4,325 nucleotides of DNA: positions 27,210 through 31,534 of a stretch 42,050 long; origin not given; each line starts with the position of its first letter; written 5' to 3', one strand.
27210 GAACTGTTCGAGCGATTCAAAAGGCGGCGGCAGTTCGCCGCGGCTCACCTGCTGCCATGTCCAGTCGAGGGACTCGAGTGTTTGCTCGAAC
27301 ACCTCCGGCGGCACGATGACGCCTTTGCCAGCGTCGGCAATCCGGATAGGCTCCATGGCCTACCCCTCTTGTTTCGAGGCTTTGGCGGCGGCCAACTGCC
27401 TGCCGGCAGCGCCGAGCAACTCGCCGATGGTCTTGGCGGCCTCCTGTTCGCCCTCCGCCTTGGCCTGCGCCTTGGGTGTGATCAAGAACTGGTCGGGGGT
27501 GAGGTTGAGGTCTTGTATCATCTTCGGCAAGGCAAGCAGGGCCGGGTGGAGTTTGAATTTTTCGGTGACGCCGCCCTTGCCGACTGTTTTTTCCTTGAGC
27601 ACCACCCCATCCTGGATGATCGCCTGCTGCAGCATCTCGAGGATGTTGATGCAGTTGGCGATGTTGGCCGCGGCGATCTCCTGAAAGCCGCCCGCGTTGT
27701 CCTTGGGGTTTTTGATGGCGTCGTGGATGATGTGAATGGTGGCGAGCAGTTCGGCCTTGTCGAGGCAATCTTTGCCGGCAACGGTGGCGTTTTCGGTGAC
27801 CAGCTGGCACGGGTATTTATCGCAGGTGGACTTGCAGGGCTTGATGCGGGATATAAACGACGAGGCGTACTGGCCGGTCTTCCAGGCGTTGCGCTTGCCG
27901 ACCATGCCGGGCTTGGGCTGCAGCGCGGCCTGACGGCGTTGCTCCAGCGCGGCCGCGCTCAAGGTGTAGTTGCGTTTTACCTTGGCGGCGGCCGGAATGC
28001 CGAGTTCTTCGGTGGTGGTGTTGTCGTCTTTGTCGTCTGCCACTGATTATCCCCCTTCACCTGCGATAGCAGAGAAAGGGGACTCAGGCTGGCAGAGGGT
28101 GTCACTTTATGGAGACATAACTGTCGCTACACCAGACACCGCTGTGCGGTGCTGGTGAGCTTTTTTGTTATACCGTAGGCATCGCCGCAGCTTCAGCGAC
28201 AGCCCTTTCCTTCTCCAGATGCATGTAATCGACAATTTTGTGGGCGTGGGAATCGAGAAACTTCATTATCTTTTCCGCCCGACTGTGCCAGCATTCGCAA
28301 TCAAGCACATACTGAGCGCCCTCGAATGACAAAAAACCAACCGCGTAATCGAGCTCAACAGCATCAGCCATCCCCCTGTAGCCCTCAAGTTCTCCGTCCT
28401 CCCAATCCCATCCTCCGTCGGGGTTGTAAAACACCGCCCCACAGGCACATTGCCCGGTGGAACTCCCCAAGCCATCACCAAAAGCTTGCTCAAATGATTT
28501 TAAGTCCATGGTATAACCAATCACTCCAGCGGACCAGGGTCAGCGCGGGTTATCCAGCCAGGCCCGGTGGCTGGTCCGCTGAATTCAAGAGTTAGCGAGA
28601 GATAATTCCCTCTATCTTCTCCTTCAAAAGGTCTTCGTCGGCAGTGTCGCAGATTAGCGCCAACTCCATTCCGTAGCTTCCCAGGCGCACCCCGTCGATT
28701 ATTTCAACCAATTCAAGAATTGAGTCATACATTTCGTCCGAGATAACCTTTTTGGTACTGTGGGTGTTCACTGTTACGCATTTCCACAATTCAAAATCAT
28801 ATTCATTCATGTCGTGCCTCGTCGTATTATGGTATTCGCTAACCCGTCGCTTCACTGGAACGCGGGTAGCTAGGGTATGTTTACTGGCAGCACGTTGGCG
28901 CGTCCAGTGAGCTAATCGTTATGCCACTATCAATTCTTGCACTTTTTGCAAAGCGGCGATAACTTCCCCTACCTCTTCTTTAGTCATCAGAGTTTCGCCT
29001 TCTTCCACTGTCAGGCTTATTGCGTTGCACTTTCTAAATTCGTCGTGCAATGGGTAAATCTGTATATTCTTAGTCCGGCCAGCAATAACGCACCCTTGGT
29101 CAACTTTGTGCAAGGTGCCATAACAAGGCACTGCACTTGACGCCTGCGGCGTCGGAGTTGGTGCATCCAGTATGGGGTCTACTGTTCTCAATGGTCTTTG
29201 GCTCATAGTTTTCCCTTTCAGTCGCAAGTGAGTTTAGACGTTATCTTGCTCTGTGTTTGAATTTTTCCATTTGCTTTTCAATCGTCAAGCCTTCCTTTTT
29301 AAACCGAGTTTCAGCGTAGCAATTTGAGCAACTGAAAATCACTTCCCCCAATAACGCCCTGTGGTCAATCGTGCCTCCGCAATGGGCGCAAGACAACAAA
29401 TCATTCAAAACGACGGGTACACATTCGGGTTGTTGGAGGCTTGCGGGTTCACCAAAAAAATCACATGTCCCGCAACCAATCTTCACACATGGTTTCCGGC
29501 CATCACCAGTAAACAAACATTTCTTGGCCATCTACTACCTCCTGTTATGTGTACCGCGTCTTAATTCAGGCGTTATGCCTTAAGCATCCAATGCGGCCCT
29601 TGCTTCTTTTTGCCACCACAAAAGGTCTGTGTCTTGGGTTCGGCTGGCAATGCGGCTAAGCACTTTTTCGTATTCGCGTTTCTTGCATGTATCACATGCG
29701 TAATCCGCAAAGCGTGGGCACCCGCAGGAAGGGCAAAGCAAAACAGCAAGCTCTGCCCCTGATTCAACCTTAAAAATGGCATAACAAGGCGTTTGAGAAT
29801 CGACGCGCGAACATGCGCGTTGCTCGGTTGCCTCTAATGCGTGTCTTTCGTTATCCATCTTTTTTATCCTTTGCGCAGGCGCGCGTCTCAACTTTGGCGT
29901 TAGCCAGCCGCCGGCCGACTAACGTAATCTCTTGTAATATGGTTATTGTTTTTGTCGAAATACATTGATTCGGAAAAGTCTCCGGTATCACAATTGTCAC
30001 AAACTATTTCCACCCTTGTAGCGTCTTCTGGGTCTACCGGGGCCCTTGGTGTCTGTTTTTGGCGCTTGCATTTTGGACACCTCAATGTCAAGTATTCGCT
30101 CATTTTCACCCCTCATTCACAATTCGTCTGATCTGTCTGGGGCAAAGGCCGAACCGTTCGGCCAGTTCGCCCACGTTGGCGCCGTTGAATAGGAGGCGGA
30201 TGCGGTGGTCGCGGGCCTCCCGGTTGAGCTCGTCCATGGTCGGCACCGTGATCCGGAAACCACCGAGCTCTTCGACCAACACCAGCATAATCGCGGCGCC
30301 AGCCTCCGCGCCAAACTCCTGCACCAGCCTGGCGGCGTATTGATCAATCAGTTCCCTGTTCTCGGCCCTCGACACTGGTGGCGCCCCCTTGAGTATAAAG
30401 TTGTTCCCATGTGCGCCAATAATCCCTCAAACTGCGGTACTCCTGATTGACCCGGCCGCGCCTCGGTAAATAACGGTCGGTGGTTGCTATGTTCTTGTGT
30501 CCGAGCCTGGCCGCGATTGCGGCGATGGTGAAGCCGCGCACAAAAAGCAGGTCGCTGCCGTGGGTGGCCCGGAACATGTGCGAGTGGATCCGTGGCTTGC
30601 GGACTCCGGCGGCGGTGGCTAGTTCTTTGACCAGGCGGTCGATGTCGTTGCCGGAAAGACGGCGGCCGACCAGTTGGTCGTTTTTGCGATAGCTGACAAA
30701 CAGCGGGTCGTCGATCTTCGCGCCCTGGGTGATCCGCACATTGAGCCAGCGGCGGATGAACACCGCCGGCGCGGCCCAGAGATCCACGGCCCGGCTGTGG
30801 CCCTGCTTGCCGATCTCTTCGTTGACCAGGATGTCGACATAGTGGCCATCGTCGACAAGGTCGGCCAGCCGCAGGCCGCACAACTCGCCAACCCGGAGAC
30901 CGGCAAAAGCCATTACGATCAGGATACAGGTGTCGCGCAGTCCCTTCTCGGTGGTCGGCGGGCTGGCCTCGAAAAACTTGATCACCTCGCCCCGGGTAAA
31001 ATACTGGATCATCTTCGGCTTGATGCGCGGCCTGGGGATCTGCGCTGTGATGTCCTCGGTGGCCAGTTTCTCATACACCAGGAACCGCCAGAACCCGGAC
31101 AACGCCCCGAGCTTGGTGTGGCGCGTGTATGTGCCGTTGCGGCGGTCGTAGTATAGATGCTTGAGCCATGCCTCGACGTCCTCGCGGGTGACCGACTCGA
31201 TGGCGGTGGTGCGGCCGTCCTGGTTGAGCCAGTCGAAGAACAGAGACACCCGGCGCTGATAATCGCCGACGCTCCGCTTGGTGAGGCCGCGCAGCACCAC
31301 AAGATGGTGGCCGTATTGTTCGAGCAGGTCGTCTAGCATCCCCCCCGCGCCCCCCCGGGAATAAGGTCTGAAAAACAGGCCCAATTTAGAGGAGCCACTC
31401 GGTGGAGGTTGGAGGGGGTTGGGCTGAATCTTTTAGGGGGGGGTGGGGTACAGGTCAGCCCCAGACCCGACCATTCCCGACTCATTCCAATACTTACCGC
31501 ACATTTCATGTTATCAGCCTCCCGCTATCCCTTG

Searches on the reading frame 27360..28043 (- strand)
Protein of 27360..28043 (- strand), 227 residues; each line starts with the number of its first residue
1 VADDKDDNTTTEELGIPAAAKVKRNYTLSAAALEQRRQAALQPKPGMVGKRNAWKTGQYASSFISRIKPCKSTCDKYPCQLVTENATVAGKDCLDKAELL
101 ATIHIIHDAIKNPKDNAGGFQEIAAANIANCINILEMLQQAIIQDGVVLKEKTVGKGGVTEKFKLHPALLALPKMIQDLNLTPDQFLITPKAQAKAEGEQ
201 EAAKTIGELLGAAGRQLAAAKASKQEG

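Call 58: search_protein_families(library=phrogs, proteins=[window:27360-28043:-], max_evalue=0.001)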
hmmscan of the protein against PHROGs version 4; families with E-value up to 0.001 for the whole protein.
window:27360-28043:- (227 aa): 1 family
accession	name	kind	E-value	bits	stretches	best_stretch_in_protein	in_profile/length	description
phrog_26872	-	unknown function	8e-09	36.2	1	35-201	30-191/217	-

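Call 86: search_protein_families(library=pfam, proteins=[window:27360-28043:-], max_evalue=0.01)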
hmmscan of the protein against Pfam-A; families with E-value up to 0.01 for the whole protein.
window:27360-28043:- (227 aa): 0 families

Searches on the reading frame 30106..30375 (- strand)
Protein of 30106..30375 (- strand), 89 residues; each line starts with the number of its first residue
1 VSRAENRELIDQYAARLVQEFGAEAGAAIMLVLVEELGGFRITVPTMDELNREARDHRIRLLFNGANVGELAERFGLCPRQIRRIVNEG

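Call 57: search_protein_families(library=phrogs, proteins=[window:30106-30375:-], max_evalue=0.001)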
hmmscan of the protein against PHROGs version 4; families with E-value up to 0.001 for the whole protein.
window:30106-30375:- (89 aa): 2 families
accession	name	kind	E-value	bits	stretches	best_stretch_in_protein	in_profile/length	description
phrog_532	-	transcription regulation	8.8e-13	49.5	1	8-88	31-116/132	late transcriptional activator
phrog_836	-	transcription regulation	1.1e-11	46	1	13-88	47-119/133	late transcriptional activator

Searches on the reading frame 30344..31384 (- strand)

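Call 57: search_protein_families(library=phrogs, proteins=[window:30344-31384:-], max_evalue=0.001)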
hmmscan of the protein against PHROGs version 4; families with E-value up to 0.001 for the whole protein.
window:30344-31384:- (346 aa): 2 families
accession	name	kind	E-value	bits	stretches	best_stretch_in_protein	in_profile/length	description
phrog_1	-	integration and excision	1.5e-33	118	1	18-305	167-432/611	integrase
phrog_216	-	integration and excision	8.2e-26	91.8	1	103-327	30-244/301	integrase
